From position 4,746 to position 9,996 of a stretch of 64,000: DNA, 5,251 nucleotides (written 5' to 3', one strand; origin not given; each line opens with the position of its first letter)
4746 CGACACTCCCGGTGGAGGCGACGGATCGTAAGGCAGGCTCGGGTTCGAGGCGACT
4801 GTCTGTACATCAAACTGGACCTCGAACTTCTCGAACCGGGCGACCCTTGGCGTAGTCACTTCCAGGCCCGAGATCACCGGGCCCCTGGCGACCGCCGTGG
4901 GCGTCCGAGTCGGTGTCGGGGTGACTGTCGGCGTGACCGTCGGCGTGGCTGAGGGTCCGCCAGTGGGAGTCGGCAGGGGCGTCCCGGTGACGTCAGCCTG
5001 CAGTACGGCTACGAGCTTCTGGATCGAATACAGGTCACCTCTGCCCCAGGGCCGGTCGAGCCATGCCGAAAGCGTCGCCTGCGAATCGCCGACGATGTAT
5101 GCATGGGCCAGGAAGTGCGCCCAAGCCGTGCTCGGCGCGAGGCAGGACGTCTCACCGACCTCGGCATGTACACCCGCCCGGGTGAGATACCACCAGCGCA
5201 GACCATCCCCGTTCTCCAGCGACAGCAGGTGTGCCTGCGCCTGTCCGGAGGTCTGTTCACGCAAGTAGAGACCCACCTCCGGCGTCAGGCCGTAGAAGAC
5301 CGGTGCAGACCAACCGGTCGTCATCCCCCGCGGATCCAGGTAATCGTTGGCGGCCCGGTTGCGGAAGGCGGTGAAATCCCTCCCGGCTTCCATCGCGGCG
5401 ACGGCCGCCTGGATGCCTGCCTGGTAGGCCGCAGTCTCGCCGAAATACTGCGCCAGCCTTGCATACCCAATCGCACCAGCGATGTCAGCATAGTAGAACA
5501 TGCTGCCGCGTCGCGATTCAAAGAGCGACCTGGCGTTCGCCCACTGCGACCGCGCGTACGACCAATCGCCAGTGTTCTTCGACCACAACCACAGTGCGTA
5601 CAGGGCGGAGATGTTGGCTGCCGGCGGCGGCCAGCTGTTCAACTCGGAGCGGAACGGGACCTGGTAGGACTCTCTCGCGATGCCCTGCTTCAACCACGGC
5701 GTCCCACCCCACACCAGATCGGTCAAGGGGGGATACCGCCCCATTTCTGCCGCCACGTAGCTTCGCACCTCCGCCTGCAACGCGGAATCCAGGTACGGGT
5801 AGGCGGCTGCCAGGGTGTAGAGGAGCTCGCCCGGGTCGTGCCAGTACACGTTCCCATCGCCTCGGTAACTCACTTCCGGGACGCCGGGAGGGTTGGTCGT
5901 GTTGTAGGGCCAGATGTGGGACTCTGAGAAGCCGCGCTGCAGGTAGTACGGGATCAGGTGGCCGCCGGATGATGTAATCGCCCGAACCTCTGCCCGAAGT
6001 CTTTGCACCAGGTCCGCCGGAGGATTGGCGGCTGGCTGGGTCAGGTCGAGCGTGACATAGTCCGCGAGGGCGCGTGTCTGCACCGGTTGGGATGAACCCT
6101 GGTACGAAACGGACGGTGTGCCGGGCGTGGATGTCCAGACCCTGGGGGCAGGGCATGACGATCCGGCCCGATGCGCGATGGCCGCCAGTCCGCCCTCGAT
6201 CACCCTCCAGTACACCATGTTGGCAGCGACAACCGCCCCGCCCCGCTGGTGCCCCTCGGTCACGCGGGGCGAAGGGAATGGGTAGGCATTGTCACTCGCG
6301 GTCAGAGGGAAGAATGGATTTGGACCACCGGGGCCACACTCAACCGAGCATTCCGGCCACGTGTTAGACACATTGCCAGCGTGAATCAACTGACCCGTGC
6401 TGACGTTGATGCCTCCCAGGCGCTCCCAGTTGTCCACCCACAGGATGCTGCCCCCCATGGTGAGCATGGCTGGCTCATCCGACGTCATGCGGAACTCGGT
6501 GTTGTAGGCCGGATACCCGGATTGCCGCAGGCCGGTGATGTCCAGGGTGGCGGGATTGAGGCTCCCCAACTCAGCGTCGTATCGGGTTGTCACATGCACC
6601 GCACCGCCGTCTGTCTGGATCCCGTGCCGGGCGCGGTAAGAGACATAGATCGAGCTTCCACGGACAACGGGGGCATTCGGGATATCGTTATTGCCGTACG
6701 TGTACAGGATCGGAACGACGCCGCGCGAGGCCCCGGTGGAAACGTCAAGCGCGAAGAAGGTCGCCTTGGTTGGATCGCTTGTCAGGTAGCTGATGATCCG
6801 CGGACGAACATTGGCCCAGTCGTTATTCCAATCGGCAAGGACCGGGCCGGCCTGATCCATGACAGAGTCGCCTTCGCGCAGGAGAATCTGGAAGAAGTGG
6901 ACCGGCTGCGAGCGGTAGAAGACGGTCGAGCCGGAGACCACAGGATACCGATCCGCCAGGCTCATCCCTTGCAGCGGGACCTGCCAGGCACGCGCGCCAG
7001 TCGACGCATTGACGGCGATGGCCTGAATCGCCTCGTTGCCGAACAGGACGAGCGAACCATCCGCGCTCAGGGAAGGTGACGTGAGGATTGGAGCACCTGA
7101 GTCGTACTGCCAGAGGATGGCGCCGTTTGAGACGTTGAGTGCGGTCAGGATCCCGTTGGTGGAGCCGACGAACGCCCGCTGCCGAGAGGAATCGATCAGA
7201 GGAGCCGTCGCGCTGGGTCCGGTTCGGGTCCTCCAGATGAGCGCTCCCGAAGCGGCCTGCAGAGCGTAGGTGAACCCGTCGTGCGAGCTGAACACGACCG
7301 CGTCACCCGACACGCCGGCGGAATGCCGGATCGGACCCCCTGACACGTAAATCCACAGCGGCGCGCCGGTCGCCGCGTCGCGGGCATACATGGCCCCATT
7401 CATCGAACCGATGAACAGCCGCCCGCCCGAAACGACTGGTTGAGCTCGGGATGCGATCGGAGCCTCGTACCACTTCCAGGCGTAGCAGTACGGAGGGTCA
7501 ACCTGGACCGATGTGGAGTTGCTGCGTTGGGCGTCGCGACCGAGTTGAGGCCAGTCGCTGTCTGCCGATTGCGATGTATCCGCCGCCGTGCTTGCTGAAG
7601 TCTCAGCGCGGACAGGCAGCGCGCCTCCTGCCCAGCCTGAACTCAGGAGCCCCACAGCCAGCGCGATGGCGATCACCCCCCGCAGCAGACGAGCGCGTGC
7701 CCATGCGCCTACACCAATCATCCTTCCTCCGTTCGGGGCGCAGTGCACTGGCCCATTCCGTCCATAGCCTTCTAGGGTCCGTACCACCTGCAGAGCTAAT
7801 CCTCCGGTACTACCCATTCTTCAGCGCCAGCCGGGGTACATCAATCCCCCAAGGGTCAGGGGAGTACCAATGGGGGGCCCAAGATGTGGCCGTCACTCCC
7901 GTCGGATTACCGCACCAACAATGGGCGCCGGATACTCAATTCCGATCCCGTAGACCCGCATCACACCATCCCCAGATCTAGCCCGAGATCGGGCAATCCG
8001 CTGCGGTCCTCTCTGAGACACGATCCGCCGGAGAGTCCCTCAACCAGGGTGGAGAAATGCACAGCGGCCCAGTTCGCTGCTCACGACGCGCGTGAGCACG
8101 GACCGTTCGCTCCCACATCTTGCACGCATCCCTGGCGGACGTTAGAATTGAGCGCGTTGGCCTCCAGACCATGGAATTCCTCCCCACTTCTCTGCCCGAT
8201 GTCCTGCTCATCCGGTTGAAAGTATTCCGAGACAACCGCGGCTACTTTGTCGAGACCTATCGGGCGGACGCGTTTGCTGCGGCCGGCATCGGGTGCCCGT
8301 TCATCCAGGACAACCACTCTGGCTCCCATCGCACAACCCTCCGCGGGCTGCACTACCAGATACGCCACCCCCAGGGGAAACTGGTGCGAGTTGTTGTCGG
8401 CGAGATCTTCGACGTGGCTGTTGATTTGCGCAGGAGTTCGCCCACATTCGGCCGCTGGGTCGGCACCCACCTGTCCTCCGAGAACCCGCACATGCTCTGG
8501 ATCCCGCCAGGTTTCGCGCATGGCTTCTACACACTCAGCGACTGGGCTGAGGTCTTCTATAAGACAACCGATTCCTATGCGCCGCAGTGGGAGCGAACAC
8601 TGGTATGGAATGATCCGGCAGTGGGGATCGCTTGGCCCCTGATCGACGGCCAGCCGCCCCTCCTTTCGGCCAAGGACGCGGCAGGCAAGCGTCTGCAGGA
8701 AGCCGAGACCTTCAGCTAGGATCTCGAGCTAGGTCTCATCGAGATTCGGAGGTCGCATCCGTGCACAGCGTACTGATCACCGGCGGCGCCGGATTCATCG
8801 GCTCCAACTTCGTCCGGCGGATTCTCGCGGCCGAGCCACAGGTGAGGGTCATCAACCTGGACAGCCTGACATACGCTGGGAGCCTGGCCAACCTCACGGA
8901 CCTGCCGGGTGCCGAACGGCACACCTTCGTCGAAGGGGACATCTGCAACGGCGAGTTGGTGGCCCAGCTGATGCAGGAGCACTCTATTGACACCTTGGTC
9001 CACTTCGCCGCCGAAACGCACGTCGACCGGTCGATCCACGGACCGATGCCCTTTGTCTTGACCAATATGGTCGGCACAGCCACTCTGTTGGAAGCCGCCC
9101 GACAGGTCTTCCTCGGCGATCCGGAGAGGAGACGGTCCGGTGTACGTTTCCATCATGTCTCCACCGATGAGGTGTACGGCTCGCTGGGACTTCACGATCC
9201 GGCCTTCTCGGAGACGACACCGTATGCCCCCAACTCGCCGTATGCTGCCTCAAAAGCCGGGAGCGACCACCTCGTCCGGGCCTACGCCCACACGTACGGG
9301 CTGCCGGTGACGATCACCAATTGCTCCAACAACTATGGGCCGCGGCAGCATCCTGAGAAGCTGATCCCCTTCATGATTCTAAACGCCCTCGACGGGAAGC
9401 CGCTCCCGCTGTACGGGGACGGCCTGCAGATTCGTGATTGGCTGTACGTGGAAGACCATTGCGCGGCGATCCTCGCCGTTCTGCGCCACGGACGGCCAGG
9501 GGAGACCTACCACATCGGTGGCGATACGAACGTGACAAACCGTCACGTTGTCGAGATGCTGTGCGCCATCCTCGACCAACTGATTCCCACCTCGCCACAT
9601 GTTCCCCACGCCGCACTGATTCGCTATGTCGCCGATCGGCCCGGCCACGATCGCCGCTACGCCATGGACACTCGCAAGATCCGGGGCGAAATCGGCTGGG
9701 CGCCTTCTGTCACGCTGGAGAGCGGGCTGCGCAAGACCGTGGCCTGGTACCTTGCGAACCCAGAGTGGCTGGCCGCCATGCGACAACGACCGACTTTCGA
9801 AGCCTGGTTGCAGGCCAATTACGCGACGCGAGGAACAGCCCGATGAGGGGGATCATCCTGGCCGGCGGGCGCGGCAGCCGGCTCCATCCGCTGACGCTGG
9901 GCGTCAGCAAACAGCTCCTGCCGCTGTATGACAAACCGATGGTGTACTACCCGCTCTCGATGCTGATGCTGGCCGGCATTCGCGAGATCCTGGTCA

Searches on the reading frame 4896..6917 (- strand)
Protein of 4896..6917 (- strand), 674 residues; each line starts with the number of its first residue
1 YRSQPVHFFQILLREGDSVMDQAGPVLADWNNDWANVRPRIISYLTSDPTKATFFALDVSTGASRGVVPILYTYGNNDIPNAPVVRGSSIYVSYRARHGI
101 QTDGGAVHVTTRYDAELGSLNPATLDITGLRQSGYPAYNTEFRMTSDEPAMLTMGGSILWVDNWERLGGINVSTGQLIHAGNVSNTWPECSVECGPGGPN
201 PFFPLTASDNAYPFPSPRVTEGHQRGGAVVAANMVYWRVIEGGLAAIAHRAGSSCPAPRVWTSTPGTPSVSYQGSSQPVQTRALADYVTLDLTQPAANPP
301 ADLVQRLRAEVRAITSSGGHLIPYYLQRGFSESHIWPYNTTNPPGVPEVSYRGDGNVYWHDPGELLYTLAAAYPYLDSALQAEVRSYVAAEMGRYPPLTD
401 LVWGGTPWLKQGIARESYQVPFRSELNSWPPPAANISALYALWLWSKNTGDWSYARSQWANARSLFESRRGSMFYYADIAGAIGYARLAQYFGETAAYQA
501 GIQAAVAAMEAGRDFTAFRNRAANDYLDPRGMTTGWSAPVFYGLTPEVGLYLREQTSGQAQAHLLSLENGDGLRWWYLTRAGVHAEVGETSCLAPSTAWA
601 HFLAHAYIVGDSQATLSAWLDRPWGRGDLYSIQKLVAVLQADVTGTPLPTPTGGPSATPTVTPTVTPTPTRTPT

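Call 36: search_solved_structures(query=window:4896-6917:-, max_evalue=1, show_alignments=0)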
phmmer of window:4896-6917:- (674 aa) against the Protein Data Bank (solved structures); distinct sequences matched with E-value up to 1: 0.
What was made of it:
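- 4989..7721 (-): N-terminal half: signal peptide (probable true start at M33, coordinate 7721), PQQ_2/BamB-like beta-propeller, then a conserved domain of unknown fold (aa about 560-943). No PDB sequence match for aa 301-974 (call 36).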

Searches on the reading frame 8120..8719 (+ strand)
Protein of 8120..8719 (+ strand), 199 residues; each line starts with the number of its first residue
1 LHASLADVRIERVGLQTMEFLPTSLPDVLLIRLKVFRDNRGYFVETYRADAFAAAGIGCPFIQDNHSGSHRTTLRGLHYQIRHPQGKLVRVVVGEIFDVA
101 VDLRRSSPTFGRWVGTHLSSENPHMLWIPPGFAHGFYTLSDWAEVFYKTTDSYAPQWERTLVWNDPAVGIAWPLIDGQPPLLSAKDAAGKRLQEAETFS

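Call 7: search_protein_families(library=pfam, proteins=[window:8120-8719:+], max_evalue=0.001)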
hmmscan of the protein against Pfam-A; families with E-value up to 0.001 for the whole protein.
window:8120-8719:+ (199 aa): 1 family
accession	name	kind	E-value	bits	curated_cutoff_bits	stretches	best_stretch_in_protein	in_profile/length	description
PF00908.23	dTDP_sugar_isom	-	1.3e-68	230.4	27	1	23-194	2-168/168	dTDP-4-dehydrorhamnose 3,5-epimerase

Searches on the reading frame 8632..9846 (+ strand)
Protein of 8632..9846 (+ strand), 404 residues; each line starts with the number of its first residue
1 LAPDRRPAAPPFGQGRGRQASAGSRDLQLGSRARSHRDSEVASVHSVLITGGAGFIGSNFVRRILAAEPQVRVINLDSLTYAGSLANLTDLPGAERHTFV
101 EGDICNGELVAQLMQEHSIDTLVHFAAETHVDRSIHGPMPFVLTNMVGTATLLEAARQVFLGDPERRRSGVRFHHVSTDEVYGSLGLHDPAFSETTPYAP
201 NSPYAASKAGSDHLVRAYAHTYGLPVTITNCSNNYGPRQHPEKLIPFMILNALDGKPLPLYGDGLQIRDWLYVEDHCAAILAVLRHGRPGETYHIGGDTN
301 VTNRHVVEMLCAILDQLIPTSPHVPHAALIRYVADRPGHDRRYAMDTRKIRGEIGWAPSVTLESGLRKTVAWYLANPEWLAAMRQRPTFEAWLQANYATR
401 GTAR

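Call 7: search_protein_families(library=pfam, proteins=[window:8632-9846:+], max_evalue=0.001)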
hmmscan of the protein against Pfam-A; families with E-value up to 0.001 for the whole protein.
window:8632-9846:+ (404 aa): 7 families
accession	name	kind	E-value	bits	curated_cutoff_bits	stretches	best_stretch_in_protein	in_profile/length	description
PF16363.11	GDP_Man_Dehyd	-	4.2e-87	293.1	27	1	48-369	1-332/332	GDP-mannose 4,6 dehydratase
PF01370.27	Epimerase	-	6e-68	229.3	20.9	1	47-296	1-240/240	NAD dependent epimerase/dehydratase family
PF02719.21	Polysacc_synt_2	-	3e-13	50.1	20.2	1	47-158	1-117/293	Polysaccharide biosynthesis protein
PF04321.23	RmlD_sub_bind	-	4e-13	49.5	27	1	47-321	3-235/287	RmlD substrate binding domain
PF07993.18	NAD_binding_4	-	4.7e-13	49.3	20.1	1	49-233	1-206/258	Male sterility protein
PF01073.25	3Beta_HSD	-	9.5e-11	41.7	22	1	48-284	1-230/280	3-beta hydroxysteroid dehydrogenase/isomerase family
PF00106.31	adh_short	-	7.1e-06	26.1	26.6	0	47-126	3-85/195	short chain dehydrogenase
